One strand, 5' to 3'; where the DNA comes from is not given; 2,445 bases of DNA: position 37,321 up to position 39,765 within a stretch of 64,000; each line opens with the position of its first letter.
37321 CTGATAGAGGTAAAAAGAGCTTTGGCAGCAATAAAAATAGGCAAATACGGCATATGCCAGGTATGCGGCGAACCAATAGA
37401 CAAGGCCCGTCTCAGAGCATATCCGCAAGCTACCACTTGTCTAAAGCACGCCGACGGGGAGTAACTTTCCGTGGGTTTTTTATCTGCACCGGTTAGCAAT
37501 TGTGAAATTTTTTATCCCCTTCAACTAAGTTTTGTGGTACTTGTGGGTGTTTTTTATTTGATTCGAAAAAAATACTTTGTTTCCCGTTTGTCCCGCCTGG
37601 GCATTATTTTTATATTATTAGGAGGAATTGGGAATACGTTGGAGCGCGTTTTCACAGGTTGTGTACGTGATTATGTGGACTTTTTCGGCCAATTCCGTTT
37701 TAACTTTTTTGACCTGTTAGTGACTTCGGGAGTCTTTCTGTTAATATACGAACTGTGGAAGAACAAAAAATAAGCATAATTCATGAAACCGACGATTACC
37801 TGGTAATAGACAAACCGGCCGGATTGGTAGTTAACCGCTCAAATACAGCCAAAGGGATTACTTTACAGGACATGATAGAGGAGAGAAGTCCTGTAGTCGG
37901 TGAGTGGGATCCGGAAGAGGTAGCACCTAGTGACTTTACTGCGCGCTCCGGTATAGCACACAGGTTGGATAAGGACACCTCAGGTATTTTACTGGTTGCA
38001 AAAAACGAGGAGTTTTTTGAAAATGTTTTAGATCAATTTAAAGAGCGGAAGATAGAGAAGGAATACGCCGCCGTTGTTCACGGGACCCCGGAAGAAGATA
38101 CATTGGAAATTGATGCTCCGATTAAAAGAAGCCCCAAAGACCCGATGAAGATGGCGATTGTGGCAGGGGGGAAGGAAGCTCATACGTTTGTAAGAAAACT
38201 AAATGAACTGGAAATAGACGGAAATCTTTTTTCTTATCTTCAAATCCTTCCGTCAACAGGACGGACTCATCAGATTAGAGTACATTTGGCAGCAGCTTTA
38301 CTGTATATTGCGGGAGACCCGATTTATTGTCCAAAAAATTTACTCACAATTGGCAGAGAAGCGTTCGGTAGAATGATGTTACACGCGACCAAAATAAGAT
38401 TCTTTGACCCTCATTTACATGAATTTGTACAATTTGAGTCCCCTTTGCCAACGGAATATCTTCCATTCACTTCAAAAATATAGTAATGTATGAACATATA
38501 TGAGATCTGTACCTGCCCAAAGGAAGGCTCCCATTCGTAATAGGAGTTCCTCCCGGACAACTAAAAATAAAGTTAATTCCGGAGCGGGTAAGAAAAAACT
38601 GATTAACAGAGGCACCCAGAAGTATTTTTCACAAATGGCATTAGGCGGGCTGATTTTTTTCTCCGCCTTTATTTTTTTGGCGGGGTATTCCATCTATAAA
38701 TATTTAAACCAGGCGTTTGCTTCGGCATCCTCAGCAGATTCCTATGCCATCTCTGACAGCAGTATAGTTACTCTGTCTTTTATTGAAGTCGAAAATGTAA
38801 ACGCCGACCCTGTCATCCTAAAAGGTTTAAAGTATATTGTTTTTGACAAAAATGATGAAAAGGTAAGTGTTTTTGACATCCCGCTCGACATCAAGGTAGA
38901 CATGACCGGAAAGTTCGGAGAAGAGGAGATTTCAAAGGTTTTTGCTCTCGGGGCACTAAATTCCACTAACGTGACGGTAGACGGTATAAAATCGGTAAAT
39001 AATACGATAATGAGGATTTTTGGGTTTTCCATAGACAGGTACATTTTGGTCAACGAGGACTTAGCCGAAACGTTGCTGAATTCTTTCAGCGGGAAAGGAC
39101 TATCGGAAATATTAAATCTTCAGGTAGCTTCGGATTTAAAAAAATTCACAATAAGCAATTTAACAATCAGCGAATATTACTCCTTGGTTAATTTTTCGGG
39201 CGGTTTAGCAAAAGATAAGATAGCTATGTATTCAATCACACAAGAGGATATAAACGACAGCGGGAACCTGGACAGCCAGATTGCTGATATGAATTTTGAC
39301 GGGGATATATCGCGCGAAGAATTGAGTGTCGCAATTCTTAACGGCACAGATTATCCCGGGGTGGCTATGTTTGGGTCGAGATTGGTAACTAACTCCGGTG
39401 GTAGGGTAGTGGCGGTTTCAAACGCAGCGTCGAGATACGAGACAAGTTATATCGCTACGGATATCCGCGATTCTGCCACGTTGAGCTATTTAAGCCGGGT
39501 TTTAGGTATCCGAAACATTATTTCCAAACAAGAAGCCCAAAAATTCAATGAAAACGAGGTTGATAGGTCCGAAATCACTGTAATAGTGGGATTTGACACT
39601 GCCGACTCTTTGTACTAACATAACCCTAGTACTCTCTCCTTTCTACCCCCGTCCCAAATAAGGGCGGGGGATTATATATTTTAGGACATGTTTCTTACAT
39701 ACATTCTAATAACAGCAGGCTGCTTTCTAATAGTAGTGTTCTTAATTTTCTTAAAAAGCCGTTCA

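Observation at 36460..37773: Lgt-like membrane domain fused to a DksA/TraR zinc finger, then a single in-frame TAA, then an N-terminally truncated lspA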

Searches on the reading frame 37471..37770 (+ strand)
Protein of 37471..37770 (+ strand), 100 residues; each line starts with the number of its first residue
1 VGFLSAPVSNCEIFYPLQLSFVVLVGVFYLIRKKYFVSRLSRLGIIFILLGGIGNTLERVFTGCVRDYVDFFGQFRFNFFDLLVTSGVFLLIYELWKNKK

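Call 3: search_protein_families(library=pfam, proteins=[window:37471-37770:+], max_evalue=1)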
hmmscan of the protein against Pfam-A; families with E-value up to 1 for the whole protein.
window:37471-37770:+ (100 aa): 1 family
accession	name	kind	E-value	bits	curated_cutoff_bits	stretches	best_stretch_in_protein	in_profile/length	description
PF01252.23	Peptidase_A8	-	5.6e-14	53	25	1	13-96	56-141/142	Signal peptidase (SPase) II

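Call 4: search_protein_families(library=ncbifam, proteins=[window:37471-37770:+], max_evalue=1)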
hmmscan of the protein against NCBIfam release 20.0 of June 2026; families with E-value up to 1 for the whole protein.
window:37471-37770:+ (100 aa): 17 families
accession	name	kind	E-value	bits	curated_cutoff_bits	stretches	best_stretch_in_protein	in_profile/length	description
TIGR00077.1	lspA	equivalog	6.7e-10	39.1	73.95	1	19-96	75-155/164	signal peptidase II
NF011350.0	PRK14768.1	equivalog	1.8e-09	38.1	210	1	21-98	66-144/148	lipoprotein signal peptidase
NF011360.0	PRK14779.1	subfamily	8.2e-08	32.4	177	1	21-99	78-158/163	lipoprotein signal peptidase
NF011367.0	PRK14786.1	equivalog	6.8e-07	29.6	190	1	15-95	60-142/154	lipoprotein signal peptidase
NF011362.0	PRK14781.1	subfamily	1.5e-06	28.4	177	1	23-95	87-159/170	lipoprotein signal peptidase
NF011371.0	PRK14790.1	equivalog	7.5e-06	25.9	202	1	19-94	75-151/169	lipoprotein signal peptidase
NF011357.0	PRK14775.1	equivalog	1.7e-05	24.8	201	1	4-95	56-148/170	lipoprotein signal peptidase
NF011366.0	PRK14785.1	subfamily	5.6e-05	23.1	256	1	19-95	108-189/198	lipoprotein signal peptidase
NF011365.0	PRK14784.1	equivalog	0.00011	22.4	181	1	22-92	71-143/160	lipoprotein signal peptidase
NF011355.0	PRK14773.1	subfamily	0.00027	20.8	218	1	19-97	105-188/206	lipoprotein signal peptidase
NF011358.0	PRK14776.1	equivalog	0.00055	19.8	285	1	38-94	91-153/170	lipoprotein signal peptidase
NF011352.0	PRK14770.1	equivalog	0.00093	18.7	223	1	17-94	84-161/173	lipoprotein signal peptidase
NF011370.0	PRK14789.1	equivalog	0.0056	16.4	248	1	38-93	92-147/194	lipoprotein signal peptidase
NF011368.0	PRK14787.1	equivalog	0.013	15.6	177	1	22-71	68-117/167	lipoprotein signal peptidase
NF011356.0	PRK14774.1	equivalog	0.017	14.8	256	1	36-92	86-147/185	lipoprotein signal peptidase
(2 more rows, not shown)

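Call 6: find_homologous_proteins(query=window:37471-37770:+)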
Query window:37471-37770:+ (100 aa): 6 proteins with E <= 0.001 among 7 candidates.
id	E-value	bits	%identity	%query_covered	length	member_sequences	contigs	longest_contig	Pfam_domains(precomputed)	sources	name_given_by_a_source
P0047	5.8e-58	212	100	100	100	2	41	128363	PF01252.24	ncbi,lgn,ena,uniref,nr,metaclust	ncbi:MAG: Lipoprotein signal peptidase [candidate division WWE3 bacterium GW2011_GWF2_41_45]|uniref:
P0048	9.2e-47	176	85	100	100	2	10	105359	PF01252.24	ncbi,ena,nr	ncbi:hypothetical protein A2380_01965 [candidate division WWE3 bacterium RIFOXYB1_FULL_43_24]|nr:MAG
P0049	8.6e-35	137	66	100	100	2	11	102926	PF01252.24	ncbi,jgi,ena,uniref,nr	ncbi:hypothetical protein A3K01_02855 [candidate division WWE3 bacterium RIFOXYD1_FULL_43_17]|uniref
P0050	1.1e-34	137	65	100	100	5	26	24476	PF01252.24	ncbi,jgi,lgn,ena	jgi:lipoprotein signal peptidase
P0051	2.2e-33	133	65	100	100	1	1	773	PF01252.24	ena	-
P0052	8.7e-22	96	77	61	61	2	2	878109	PF01252.24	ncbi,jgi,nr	ncbi:MAG: hypothetical protein ACD_25C00153G0003 [uncultured bacterium]|nr:hypothetical protein P147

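Call 13: search_solved_structures(query=window:37471-37770:+, max_evalue=10, show_alignments=3)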
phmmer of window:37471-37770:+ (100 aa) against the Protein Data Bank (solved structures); distinct sequences matched with E-value up to 10: 5.
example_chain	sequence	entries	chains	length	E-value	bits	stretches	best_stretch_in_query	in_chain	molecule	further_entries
6ryo_A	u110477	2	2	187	0.00022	25.2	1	18-98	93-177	Lipoprotein signal peptidase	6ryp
9emz_A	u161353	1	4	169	0.023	18.8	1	40-100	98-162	Lipoprotein signal peptidase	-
5dir_A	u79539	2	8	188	0.029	18.4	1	42-100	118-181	Lipoprotein signal peptidase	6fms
9y90_F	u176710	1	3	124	0.79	13.8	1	38-82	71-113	VRC48.02 Heavy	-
3pgl_A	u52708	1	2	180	1.7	12.8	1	6-80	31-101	Carboxy-terminal domain RNA polymerase II polypeptide A small phosphatase 1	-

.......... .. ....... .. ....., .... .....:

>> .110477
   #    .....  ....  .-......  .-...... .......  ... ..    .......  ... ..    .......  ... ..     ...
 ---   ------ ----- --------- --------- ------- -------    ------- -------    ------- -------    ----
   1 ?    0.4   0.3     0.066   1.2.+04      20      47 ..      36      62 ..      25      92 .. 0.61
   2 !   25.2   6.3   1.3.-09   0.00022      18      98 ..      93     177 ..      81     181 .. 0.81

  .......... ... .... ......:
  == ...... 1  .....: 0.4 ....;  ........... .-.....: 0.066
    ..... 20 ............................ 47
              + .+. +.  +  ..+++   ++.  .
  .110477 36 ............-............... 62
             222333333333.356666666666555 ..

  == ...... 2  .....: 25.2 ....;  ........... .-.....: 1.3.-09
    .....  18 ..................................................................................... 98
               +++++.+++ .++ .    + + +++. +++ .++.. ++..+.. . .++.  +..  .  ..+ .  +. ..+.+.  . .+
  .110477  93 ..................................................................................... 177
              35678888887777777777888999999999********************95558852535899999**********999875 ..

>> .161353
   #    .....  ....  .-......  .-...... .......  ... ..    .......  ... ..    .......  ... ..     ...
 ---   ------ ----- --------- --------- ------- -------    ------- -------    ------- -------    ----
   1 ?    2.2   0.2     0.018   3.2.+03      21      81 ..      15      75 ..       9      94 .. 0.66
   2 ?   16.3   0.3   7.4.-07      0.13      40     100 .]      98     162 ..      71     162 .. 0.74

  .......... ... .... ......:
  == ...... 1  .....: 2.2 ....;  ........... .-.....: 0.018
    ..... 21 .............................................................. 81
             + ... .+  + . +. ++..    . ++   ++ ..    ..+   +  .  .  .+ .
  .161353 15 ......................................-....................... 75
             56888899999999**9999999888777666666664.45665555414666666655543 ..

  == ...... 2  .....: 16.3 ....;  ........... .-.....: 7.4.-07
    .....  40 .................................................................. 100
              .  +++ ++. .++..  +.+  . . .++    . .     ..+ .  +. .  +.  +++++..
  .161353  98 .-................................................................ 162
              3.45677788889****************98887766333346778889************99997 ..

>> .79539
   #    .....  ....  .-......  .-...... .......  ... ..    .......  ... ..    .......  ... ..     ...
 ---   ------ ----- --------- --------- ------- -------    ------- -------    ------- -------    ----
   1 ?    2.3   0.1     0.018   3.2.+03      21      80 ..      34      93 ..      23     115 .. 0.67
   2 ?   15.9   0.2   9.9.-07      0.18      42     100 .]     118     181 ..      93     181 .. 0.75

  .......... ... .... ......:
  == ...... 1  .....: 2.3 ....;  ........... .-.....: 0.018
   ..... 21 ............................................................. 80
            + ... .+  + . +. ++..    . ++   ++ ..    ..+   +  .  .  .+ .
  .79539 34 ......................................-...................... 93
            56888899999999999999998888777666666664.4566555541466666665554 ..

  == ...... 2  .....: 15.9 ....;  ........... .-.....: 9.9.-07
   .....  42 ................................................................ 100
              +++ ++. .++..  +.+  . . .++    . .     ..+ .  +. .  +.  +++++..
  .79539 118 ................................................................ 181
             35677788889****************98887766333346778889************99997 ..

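Call 49: find_homologous_proteins(query=A3, max_evalue=0.00001)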
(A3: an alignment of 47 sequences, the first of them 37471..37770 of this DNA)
Query A3 (47 sequences) (100 aa, profile of the alignment): 37 proteins with E <= 0.00001 among 4386 candidates.
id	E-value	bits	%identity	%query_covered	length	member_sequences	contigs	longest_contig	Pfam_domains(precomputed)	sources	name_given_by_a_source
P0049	6.5e-27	112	66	100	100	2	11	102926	PF01252.24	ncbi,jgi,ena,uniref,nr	ncbi:hypothetical protein A3K01_02855 [candidate division WWE3 bacterium RIFOXYD1_FULL_43_17]|uniref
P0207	2.1e-26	110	34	59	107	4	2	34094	PF01252.24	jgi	-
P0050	2.2e-26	110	65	100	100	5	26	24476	PF01252.24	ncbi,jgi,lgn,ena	jgi:lipoprotein signal peptidase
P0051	1.2e-25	108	65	100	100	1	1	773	PF01252.24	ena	-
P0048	2.1e-25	107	85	100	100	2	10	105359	PF01252.24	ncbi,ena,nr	ncbi:hypothetical protein A2380_01965 [candidate division WWE3 bacterium RIFOXYB1_FULL_43_24]|nr:MAG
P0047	7.7e-25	105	100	100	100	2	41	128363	PF01252.24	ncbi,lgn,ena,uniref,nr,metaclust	ncbi:MAG: Lipoprotein signal peptidase [candidate division WWE3 bacterium GW2011_GWF2_41_45]|uniref:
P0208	3.5e-24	103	37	75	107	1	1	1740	PF01252.24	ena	-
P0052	2.3e-20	91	77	61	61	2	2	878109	PF01252.24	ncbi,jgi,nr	ncbi:MAG: hypothetical protein ACD_25C00153G0003 [uncultured bacterium]|nr:hypothetical protein P147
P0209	1.4e-12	66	37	51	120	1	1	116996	-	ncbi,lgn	-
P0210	1.9e-12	65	36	55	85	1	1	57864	PF01252.24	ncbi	-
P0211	1.1e-11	63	39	52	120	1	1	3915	-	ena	-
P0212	5.5e-11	60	37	51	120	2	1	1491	-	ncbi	-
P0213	6.8e-11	60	37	51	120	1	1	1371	-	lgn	-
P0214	1.8e-10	59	35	77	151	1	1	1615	PF01252.24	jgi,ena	-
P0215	2.8e-10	58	33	84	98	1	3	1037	PF01252.24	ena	-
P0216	9.0e-9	53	35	74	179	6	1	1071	PF01252.24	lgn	-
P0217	3.3e-8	51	37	74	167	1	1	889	PF01252.24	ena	-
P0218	4.0e-8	51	36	82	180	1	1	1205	PF01252.24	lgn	-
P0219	5.6e-8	51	33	45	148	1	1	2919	PF01252.24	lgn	-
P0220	7.2e-8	50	38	74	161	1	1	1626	PF01252.24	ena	-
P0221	7.8e-8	50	38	74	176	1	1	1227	PF01252.24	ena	-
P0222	1.0e-7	50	34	73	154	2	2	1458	PF01252.24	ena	-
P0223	3.8e-7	48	39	62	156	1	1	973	PF01252.24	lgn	-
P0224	7.0e-7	47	30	80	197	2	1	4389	PF01252.24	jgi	jgi:signal peptidase II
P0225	7.5e-7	47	31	73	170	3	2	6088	PF01252.24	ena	-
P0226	1.3e-6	46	33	78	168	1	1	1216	PF01252.24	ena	-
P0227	1.9e-6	46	28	71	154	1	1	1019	PF01252.24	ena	-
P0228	2.0e-6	46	34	73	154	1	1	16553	PF01252.24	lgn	-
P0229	2.0e-6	46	33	64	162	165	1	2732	PF01252.24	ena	-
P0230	2.3e-6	46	34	82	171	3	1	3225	PF01252.24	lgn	-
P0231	2.4e-6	46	40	63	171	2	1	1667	PF01252.24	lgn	-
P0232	2.5e-6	45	35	58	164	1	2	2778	PF01252.24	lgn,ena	-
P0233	3.5e-6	45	26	82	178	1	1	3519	PF01252.24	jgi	jgi:signal peptidase II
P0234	5.0e-6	45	35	46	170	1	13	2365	PF01252.24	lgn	-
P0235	5.1e-6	44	34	62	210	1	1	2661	PF01252.24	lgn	-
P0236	5.2e-6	44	42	53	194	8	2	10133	PF01252.24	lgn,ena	-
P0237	7.0e-6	44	38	60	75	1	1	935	PF01252.24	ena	-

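Call 54: predict_structure(alignment_id=A5)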
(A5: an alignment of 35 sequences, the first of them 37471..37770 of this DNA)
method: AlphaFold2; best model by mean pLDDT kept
length: 100 residues; sequences in the alignment: 35
mean_pLDDT: 73.6   pTM: 0.62
mean pLDDT of the five models: 73.6, 73.5, 72.9, 70.0, 68.2
residues with pLDDT >= 90: 2; 70-90: 61; 50-70: 30; < 50: 7
segments of 3 or more residues with pLDDT < 50: 1-3, 5-7
pLDDT, mean of each block of 10 residues (from residue 1): 46 63 82 77 87 81 67 66 88 79
secondary structure, 60 per line:
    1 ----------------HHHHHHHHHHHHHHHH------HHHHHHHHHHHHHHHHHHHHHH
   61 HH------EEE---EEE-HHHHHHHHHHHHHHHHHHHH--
elements in order: H17-32 H39-62 E69-71 E75-77 H79-98

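Call 56: fold_search(model_id=the predicted structure, library=pdb)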
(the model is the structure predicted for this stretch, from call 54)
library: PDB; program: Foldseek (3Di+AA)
matches with E <= 10: 41; with E <= 0.001: 0
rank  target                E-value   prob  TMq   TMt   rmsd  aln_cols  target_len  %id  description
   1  6ryp                  1.0e-03  1.00  0.74  0.47   3.9        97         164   27  Bacterial membrane enzyme structure by the in meso method at 2.3 A resolution (released 2020-01-15)
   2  5dir_C                3.0e-02  1.00  0.64  0.45   3.2        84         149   20  membrane protein at 2.8 Angstroms (released 2016-03-02)
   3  5dir_A                4.3e-02  1.00  0.58  0.39   4.0        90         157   18  membrane protein at 2.8 Angstroms (released 2016-03-02)
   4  5dir_B                9.7e-02  1.00  0.62  0.43   3.3        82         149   21  membrane protein at 2.8 Angstroms (released 2016-03-02)
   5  5ogk_A                3.0e+00  0.02  0.22  0.08  17.5       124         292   12  Crystal structure of a nucleotide sugar transporter with bound nucleotide sugar. (released 2017-11-22)
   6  5ogk_C                3.4e+00  0.03  0.25  0.09  17.4       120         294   13  Crystal structure of a nucleotide sugar transporter with bound nucleotide sugar. (released 2017-11-22)
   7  6ukj_A                3.6e+00  0.06  0.26  0.09  10.4        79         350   18  Single-Particle Cryo-EM Structure of Plasmodium falciparum Chloroquine Resistance Transporter (PfCRT) 7G8 Isoform (released 2019-12-04)
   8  8r0l_A                3.8e+00  0.06  0.33  0.15  10.1       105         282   18  Cryo-EM structure of the microbial rhodopsin CryoR1 at pH 8.0 in nanodisc (released 2025-05-14)
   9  8r0k_A                4.1e+00  0.06  0.33  0.16  10.2       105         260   18  Cryo-EM structure of the microbial rhodopsin CryoR1 at pH 4.3 in detergent (released 2025-05-14)
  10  8cqr_A                4.3e+00  0.09  0.36  0.36   6.7        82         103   17  Cryo-EM structure of the NINJ1 filament (released 2023-05-17)
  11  8kig_R                4.3e+00  0.08  0.39  0.18  10.9       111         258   22  Cryo-EM structure of MC3R in complex with SHU9119 (released 2025-02-26)
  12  6u86_A                4.6e+00  0.12  0.38  0.08   6.4        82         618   18  Apo full-length rat TRPV2 in nanodiscs, state 2 (released 2019-10-16)
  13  8qq7                  4.9e+00  0.08  0.33  0.10   9.6        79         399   10  Structure of SpNOX: a Bacterial NADPH oxidase (released 2024-05-08)
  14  8r0n_A                4.9e+00  0.05  0.32  0.15   9.8       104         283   21  Cryo-EM structure of the microbial rhodopsin CryoR1 at pH 10.5 in detergent in the ground state (released 2025-05-14)
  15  7m3f_B                4.9e+00  0.03  0.29  0.05  16.1       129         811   18  Asymmetric Activation of the Calcium Sensing Receptor Homodimer (released 2021-06-30)
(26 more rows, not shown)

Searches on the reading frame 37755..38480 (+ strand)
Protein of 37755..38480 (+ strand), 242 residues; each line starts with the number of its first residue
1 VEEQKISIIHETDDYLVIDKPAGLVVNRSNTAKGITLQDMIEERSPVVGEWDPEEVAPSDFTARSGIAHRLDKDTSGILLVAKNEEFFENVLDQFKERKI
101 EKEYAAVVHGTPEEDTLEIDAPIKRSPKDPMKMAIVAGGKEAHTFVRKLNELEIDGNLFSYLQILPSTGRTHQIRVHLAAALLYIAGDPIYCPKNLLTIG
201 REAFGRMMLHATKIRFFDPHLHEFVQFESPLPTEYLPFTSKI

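Call 3: search_protein_families(library=pfam, proteins=[window:37755-38480:+], max_evalue=1)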
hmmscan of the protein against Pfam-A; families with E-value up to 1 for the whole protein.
window:37755-38480:+ (242 aa): 1 family
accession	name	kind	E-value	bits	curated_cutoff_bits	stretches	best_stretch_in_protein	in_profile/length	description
PF00849.27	PseudoU_synth_2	-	2e-31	109.7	26.8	1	14-180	1-152/152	RNA pseudouridylate synthase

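Call 4: search_protein_families(library=ncbifam, proteins=[window:37755-38480:+], max_evalue=1)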
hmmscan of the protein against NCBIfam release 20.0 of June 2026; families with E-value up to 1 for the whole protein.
window:37755-38480:+ (242 aa): 9 families
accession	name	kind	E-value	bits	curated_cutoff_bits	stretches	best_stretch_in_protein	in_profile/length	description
TIGR00005.1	rluA_subfam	subfamily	9.4e-57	192.6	192.7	1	2-234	69-289/298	RluA family pseudouridine synthase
NF008385.0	PRK11180.1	equivalog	7.4e-32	111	351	1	4-237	82-307/325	23S rRNA pseudouridine(1911/1915/1917) synthase RluD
NF008249.0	PRK11025.1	equivalog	2.8e-23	82.3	378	1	8-232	95-303/317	23S rRNA pseudouridine(955/2504/2580) synthase RluC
NF008321.0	PRK11112.1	equivalog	3e-23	82.4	328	1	6-230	2-222/257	tRNA pseudouridine(65) synthase TruC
TIGR01621.1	RluA-like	hypoth_equivalog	7.9e-21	74.3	222.3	1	67-216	46-183/217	TIGR01621 family pseudouridine synthase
NF007543.0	PRK10158.1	equivalog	7e-19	68.4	286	1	67-230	59-216/219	bifunctional tRNA pseudouridine(32) synthase/23S rRNA pseudouridine(746) synthase RluA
TIGR00093.1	TIGR00093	subfamily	2.4e-07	30.6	109.3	1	68-175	34-125/161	pseudouridine synthase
NF007976.1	PRK10700.1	equivalog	0.013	14.7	290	1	67-117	105-153/291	23S rRNA pseudouridine(2605) synthase RluB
NF008487.1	PRK11394.1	equivalog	0.016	14.8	284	1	68-175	64-170/206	23S rRNA pseudouridine(2457) synthase RluE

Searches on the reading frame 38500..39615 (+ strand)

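Call 3: search_protein_families(library=pfam, proteins=[window:38500-39615:+], max_evalue=1)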
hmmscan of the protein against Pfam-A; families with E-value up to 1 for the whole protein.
window:38500-39615:+ (372 aa): 3 families
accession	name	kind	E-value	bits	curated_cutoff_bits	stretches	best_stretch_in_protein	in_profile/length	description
PF13399.11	LytR_C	-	1.3e-05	26.4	22.2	1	275-366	2-85/86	LytR cell envelope-related transcriptional attenuator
PF03816.19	LytR_cpsA_psr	-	7e-05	23.5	24.6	1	114-198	9-85/150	LytR_cpsA_psr family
PF13202.12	EF-hand_5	-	0.0088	15.9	25.9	1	260-275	6-21/25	EF hand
